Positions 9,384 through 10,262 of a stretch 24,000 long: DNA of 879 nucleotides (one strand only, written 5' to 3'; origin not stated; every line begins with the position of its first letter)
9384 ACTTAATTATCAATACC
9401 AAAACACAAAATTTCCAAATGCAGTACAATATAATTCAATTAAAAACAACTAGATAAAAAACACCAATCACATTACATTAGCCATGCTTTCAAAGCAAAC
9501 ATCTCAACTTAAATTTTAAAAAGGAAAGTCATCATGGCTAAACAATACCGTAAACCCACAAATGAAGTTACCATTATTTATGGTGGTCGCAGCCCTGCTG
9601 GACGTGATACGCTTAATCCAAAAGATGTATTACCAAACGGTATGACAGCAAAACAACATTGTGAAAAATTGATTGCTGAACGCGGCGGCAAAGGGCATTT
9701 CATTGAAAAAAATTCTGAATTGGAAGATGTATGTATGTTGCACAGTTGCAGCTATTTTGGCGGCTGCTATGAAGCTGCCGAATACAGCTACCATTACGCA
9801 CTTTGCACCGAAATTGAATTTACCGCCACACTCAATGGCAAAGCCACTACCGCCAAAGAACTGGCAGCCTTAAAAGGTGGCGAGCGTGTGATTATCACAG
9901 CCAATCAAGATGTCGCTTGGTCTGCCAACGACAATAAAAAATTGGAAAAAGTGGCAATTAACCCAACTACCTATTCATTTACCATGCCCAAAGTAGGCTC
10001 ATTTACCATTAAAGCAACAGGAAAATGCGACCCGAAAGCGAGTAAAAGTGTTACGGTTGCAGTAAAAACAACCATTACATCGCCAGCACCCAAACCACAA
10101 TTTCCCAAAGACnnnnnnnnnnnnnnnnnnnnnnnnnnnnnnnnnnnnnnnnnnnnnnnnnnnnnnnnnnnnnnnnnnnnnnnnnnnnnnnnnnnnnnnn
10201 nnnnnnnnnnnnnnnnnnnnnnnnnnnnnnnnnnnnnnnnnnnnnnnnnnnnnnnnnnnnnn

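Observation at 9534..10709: Leaderless three-part protein with an intact GH19-like lysozyme warhead: candidate new lytic bacteriocin or effector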

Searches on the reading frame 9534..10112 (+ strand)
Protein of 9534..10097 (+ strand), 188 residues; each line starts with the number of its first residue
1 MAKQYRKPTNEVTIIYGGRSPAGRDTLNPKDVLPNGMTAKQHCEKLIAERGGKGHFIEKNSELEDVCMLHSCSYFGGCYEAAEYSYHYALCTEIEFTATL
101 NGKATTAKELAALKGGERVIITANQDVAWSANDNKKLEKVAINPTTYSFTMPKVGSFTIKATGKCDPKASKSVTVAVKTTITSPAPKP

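Call 30: predict_structure(alignment_id=A1)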
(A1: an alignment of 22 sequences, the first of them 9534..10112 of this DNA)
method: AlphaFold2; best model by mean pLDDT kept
length: 193 residues; sequences in the alignment: 22
mean_pLDDT: 88.5   pTM: 0.69
mean pLDDT of the five models: 88.5, 88.1, 88.0, 87.2, 86.4
residues with pLDDT >= 90: 134; 70-90: 43; 50-70: 13; < 50: 3
segments of 3 or more residues with pLDDT < 50: none
pLDDT, mean of each block of 10 residues (from residue 1): 88 86 84 92 94 93 93 84 93 95 93 92 96 86 96 92 94 87 56 50
secondary structure, 60 per line:
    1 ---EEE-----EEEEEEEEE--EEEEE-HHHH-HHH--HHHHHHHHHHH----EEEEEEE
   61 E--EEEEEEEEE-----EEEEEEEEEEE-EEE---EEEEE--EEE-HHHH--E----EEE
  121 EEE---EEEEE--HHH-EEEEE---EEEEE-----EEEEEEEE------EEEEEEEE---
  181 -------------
elements in order: E4-6 E12-20 E23-27 H29-32 H39-49 E54-61 E64-72 E78-88 E90-92 E96-100 E103-105 H107-110 E118-123 E127-131 E138-142 E146-150 E156-163 E170-177

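Call 32: search_protein_representatives(alignment_id=A2)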
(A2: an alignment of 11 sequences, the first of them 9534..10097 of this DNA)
Query: 11 sequences, 180 profile positions. Proteins with E-value up to 0.001 (for the whole library): 151; up to 1e-10: 35; up to 1e-30: 14. The best 150 are listed.
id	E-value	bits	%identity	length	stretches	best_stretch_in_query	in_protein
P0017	4.1e-86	303.3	-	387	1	1-178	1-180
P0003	1.3e-80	285.4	-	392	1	1-179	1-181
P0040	3.6e-80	283.9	-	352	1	1-175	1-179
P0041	9.9e-75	266.2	-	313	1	1-179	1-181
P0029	2.8e-57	209.3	-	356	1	36-178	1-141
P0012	3.5e-50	186.2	-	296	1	59-179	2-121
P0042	8.3e-48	178.5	-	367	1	1-168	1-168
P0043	8.5e-45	168.7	-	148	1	27-137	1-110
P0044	4.7e-41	156.5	-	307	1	1-169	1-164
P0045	2.5e-37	144.3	-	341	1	36-174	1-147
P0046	2.6e-37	144.3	-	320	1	36-176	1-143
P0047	3.1e-33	131.0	-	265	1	30-176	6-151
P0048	7.4e-33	129.8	-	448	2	12-174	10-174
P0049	1.7e-32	128.6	-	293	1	32-178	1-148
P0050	1.4e-26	109.3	-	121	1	1-117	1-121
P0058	2.9e-15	72.5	-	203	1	1-176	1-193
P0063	4.2e-12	62.2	-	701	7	120-177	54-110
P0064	4.5e-12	62.0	-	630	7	117-177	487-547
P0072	2.6e-10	56.3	-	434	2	104-169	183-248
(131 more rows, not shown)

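Call 35: search_protein_families(library=pfam, proteins=[P0044, P0045, P0042, P0048, P0058], max_evalue=0.1)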
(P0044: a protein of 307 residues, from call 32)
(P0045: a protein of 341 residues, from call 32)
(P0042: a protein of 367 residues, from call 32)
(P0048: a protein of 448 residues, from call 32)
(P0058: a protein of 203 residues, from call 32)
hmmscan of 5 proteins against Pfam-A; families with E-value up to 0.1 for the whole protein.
P0044 (307 aa): 1 family
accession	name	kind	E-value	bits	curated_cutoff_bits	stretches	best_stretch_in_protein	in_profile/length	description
PF14113.12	Tae4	-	2.7e-11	44.1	27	1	200-303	1-125/125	Type VI secretion system (T6SS), amidase effector protein 4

P0045 (341 aa): 0 families

P0042 (367 aa): 0 families

P0048 (448 aa): 2 families
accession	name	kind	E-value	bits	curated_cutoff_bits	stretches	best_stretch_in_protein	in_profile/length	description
PF10090.15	HPTransfase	-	0.011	15.9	22.9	0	110-191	14-89/123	Histidine phosphotransferase C-terminal domain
PF19408.5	PKD_6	-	0.035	14.9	25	0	123-161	36-70/82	PKD-like domain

P0058 (203 aa): 0 families

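Call 37: fold_search(model_id=the predicted structure, library=pdb)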
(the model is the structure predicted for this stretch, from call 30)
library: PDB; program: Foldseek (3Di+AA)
matches with E <= 10: 770; with E <= 0.001: 0
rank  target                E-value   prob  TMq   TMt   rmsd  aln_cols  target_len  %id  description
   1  5ngj_A                7.4e-03  0.84  0.30  0.15  19.5       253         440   12  Crystal structure of pb6, major tail tube protein of bacteriophage T5 (released 2018-01-03)
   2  2zqk_B                1.2e-02  1.00  0.32  0.34   4.1        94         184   14  Crystal structure of intimin-Tir68 complex (released 2009-08-18)
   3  3qrb_A                2.4e-02  0.66  0.25  0.24   9.0       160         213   14  crystal structure of E-cadherin EC1-2 P5A P6A (released 2011-05-18)
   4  7t4f_A                2.5e-02  0.77  0.31  0.25  15.5       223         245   10  Structure of bacteriophage lambda tube protein V in C3 (released 2023-06-14)
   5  8iyk_D                2.7e-02  0.69  0.29  0.24  17.6       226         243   10  Tail tip conformation 1 of phage lambda tail (released 2023-10-18)
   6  7qfk_C                2.8e-02  0.93  0.26  0.28   6.4       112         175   17  Crystal structure of S-layer protein SlpX from Lactobacillus acidophilus, domain II, Co-Crystallization with HgCl2, Mu (released 2022-12-21)
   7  7qfk_A                3.2e-02  0.92  0.26  0.28   6.5       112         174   17  Crystal structure of S-layer protein SlpX from Lactobacillus acidophilus, domain II, Co-Crystallization with HgCl2, Mu (released 2022-12-21)
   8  3knb_A                3.5e-02  0.97  0.26  0.45   5.5       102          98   12  Crystal structure of the titin C-terminus in complex with obscurin-like 1 (released 2009-12-01)
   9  7qfj_B                3.5e-02  0.91  0.26  0.28   6.4       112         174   17  Crystal structure of S-layer protein SlpX from Lactobacillus acidophilus, domain II (aa 194-362) (released 2022-12-21)
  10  6e9b_A                3.8e-02  0.28  0.21  0.12  14.2       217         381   13  Bacteroides ovatus mixed-linkage glucan utilization locus (MLGUL) SGBP-B in complex with mixed-linkage heptasaccharide (released 2019-05-15)
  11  7tze_A                4.0e-02  0.47  0.27  0.26  12.3       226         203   10  Structure of murine LAG3 domains 1-2 (released 2022-05-11)
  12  2zqk_A                4.2e-02  0.99  0.31  0.32   4.2        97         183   15  Crystal structure of intimin-Tir68 complex (released 2009-08-18)
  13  7qfk_B                4.2e-02  0.87  0.26  0.28   6.6       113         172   18  Crystal structure of S-layer protein SlpX from Lactobacillus acidophilus, domain II, Co-Crystallization with HgCl2, Mu (released 2022-12-21)
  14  4cu6                  4.2e-02  0.82  0.27  0.07  12.2       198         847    9  Unravelling the multiple functions of the architecturally intricate Streptococcus pneumoniae beta-galactosidase, BgaA (released 2014-08-20)
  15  7qfj_D                4.4e-02  0.89  0.26  0.28   6.5       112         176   17  Crystal structure of S-layer protein SlpX from Lactobacillus acidophilus, domain II (aa 194-362) (released 2022-12-21)
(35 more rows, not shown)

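Call 38: search_solved_structures(query=A2, max_evalue=10, show_alignments=2)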
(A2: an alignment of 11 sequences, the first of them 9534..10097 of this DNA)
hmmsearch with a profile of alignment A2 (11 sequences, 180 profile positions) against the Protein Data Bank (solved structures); distinct sequences matched with E-value up to 10: 1.
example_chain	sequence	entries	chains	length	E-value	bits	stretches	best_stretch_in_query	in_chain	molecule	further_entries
3shs_A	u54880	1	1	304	0.13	14.9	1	122-176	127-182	Hoc head outer capsid protein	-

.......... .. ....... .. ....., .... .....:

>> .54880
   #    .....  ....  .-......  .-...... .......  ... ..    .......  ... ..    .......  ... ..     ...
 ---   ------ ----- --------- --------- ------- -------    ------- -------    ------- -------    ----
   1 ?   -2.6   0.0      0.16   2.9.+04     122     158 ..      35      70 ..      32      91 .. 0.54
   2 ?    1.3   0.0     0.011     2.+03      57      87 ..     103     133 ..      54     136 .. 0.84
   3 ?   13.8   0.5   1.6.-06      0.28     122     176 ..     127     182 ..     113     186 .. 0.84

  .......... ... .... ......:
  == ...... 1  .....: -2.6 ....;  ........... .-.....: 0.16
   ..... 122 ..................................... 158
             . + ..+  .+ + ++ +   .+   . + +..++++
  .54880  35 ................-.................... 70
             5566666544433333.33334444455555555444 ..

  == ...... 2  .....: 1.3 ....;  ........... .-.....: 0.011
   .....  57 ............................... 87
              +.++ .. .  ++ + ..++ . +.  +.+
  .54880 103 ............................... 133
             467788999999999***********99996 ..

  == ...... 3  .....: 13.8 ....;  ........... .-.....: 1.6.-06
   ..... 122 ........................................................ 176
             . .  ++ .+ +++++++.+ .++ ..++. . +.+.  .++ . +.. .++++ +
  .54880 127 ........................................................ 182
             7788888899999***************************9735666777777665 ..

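Call 39: search_protein_families(library=phrogs, proteins=[P0045], max_evalue=0.1)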
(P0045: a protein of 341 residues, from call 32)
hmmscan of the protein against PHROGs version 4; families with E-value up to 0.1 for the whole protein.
P0045 (341 aa): 0 families

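Call 40: find_related_loci(query=A2, collection=genome_contigs, flank=8000)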
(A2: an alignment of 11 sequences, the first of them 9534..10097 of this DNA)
Query A2 (188 aa) in genome_contigs; peptide patterns used: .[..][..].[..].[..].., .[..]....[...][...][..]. (x = any residue, [..] = any of these).
173 stretches matched a pattern; 7 encode a relative of the query (tblastn E <= 1e-3); 7 distinct loci.
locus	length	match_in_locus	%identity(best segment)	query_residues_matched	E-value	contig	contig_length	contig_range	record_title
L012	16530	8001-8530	78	1-177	5e-84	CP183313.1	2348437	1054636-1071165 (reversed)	Neisseriaceae bacterium B1 chromosome, complete genome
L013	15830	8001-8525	62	1-182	3e-63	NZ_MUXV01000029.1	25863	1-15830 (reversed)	Moraxella bovis strain CCUG 2133 2133T_ctg_0000029, whole genome shotgun sequence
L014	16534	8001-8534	60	1-178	4e-61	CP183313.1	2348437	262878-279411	Neisseriaceae bacterium B1 chromosome, complete genome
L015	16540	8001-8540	55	1-178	1e-53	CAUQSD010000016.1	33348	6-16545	MAG TPA_asm: uncultured Kingella sp. isolate ERR9969034_bin.5_MetaWRAP_v1.3_MAG genome assembly, contig: ERZ21616110.377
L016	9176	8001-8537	49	1-177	8e-47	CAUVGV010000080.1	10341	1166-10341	MAG TPA_asm: uncultured Kingella sp. isolate SRR23388465_bin.51_MetaWRAP_v1.3_MAG genome assembly, contig: ERZ21659790.3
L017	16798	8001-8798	56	1-180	4e-51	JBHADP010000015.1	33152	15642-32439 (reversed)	MAG: Neisseria sp. isolate Meta-D_MAG_60 Meta-D__16474, whole genome shotgun sequence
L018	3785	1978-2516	46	1-177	2e-37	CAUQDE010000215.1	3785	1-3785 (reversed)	MAG TPA_asm: uncultured Kingella sp. isolate ERR9968941_bin.36_MetaWRAP_v1.3_MAG genome assembly, contig: ERZ21616077.91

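Call 47: find_encoding_contigs(protein=P0044, flank=8000, max_places=3)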
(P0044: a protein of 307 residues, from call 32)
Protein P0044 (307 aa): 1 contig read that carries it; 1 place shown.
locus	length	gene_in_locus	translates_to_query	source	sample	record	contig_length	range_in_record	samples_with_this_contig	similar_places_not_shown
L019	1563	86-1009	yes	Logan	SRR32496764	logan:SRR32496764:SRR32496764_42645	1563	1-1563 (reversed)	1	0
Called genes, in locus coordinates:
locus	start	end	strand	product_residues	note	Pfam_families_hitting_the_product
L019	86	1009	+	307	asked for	PF14113:Tae4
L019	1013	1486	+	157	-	-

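Call 49: search_protein_families(library=pfam, proteins=[L019:1013-1483:+], max_evalue=0.01)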
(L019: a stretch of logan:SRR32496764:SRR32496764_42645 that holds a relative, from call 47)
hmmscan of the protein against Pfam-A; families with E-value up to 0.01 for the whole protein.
L019:1013-1483:+ (157 aa): 0 families

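Call 69: find_related_loci(query=A2, collection=metagenome_contigs, flank=10000)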
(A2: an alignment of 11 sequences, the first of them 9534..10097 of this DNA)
Query A2 (188 aa) in metagenome_contigs; peptide patterns used: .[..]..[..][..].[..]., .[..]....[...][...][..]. (x = any residue, [..] = any of these).
193 stretches matched a pattern; 5 encode a relative of the query (tblastn E <= 1e-3); 5 distinct loci.
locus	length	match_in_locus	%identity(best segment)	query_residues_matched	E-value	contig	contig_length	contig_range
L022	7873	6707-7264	53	1-184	3e-55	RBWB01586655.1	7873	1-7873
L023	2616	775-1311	50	1-177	4e-50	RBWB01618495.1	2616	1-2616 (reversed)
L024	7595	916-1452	49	1-177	2e-47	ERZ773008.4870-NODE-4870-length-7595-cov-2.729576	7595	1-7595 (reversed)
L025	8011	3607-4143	48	1-177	8e-45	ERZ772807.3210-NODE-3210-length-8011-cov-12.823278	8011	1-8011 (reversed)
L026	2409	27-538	52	12-184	1e-42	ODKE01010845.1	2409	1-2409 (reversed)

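Call 71: search_protein_families(library=pfam, proteins=[L015:806-2227:+, L015:2233-2718:+, L015:3738-5624:-, L017:6366-7808:+, L017:9393-9866:+, L017:10063-10422:+, L017:10625-11716:+, L024:36-710:+, L016:5935-7239:-, L013:6931-7878:+], max_evalue=0.001)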
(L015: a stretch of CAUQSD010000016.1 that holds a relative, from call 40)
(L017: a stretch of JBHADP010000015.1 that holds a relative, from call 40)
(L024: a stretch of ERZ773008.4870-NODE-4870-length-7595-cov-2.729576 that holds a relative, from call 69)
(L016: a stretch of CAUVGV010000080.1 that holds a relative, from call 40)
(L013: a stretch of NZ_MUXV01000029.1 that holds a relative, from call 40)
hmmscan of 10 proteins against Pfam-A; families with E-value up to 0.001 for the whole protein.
L015:806-2227:+ (474 aa): 1 family
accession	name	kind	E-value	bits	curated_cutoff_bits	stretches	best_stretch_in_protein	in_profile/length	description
PF06255.18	MafB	-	9.4e-25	88.1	25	1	3-198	51-230/312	Neisseria toxin MafB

L015:2233-2718:+ (162 aa): 0 families

L015:3738-5624:- (629 aa): 1 family
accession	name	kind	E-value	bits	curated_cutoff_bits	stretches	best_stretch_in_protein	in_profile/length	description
PF13597.11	NRDD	-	5e-108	362.6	26.2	1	73-616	1-562/562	Anaerobic ribonucleoside-triphosphate reductase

L017:6366-7808:+ (481 aa): 7 families
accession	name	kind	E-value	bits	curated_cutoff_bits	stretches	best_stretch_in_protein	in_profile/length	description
PF07992.20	Pyr_redox_2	-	1.1e-44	153.5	26.1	1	7-326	2-291/291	Pyridine nucleotide-disulphide oxidoreductase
PF02852.28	Pyr_redox_dim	-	1.3e-17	64.4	25.3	1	350-458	4-109/110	Pyridine nucleotide-disulphide oxidoreductase, dimerisation domain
PF13738.12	Pyr_redox_3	-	4.6e-10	39.7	30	1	130-310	119-305/305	Pyridine nucleotide-disulphide oxidoreductase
PF01134.28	GIDA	-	4.4e-07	29.7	22.1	1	7-145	1-150/391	Glucose inhibited division protein A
PF00070.33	Pyr_redox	-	1e-06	29.6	22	1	175-249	1-78/82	Pyridine nucleotide-disulphide oxidoreductase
PF03486.20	HI0933_like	-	0.00011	22.2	50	0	7-36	2-31/244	HI0933-like protein Rossmann domain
PF01262.27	AlaDh_PNT_C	-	0.00018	21.5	23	0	5-35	28-58/214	Alanine dehydrogenase/PNT, C-terminal domain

L017:9393-9866:+ (158 aa): 0 families

L017:10063-10422:+ (120 aa): 1 family
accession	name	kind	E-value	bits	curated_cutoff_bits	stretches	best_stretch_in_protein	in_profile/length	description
PF07007.17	LprI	-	7e-07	30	22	1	32-109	17-104/106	Lysozyme inhibitor LprI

L017:10625-11716:+ (364 aa): 0 families

L024:36-710:+ (225 aa): 0 families

L016:5935-7239:- (435 aa): 4 families
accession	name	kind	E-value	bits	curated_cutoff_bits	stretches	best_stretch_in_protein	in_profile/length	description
PF01170.24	UPF0020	-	8.4e-57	192.5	22.3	1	218-421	1-194/197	RMKL-like, methyltransferase domain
PF02926.22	THUMP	-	7.5e-22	78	20.6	1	122-209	1-84/84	THUMP domain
PF22020.1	RlmL_1st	-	8.5e-19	67.7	27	1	60-114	2-55/55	RlmL ferredoxin-like domain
PF05175.20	MTS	-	0.00023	21.3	23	1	298-373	47-122/170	Methyltransferase small domain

L013:6931-7878:+ (316 aa): 1 family
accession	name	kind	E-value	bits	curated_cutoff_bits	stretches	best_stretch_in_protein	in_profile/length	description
PF12787.12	EcsC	-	5.9e-05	23.3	30.4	1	101-187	55-141/240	EcsC protein family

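Call 89: find_related_loci(query=A2, collection=viral_contigs, flank=8000)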
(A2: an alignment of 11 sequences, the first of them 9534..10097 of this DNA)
Query A2 (188 aa) in viral_contigs; peptide patterns used: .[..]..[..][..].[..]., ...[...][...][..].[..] (x = any residue, [..] = any of these).
77 stretches matched a pattern, but none encodes a relative of the query by tblastn (E <= 1e-3).

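Call 90: search_dna_similar(query=window:9534-10097:+, collection=phages, mode=protein, max_evalue=0.001, max_rows=10)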
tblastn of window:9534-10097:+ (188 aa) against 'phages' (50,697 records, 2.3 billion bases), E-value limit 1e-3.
No match.

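Call 91: search_dna_similar(query=window:9534-10097:+, collection=plasmids, mode=protein, max_evalue=0.001, max_rows=10)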
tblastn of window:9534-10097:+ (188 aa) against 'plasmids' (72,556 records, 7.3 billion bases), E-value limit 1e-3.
No match.

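Call 99: search_protein_families(library=pfam, proteins=[P0063, P0064, P0072], max_evalue=0.00001)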
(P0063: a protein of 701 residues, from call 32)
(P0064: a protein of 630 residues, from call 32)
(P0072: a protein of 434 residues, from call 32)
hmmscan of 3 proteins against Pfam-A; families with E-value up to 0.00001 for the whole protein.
P0063 (701 aa): 5 families
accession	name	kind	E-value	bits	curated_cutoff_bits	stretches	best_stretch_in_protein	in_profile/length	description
PF00801.26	PKD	-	2.6e-17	63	23.5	0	124-186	12-73/80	PKD domain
PF07679.22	I-set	-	3.7e-13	49.8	23.7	0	368-402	3-37/90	Immunoglobulin I-set domain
PF13927.12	Ig_3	-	2.3e-10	41.3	30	0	368-431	4-77/78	Immunoglobulin domain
PF07495.19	Y_Y_Y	-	1.4e-07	31.7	26.6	0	148-192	16-60/65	Y_Y_Y domain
PF23623.1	GBD_IRG7_N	-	3e-06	27.7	27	0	571-605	52-85/95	IRG7 N-terminal galactose binding domain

P0064 (630 aa): 4 families
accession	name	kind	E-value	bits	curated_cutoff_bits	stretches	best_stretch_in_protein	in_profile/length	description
PF17766.7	fn3_6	-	6.7e-13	49.1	26.4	0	19-83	15-80/99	Fibronectin type-III domain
PF07679.22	I-set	-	5.4e-12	46.1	23.7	0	55-84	7-36/90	Immunoglobulin I-set domain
PF23402.1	LTI65_LTI78_NYQTKV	-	4.7e-08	33.5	28.1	0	20-50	21-51/61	LTI65/LTI78 NYQTKV repeat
PF24112.1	Amanitin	-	4.8e-06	26.7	27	0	213-224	10-21/35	Amanitin toxin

P0072 (434 aa): 0 families
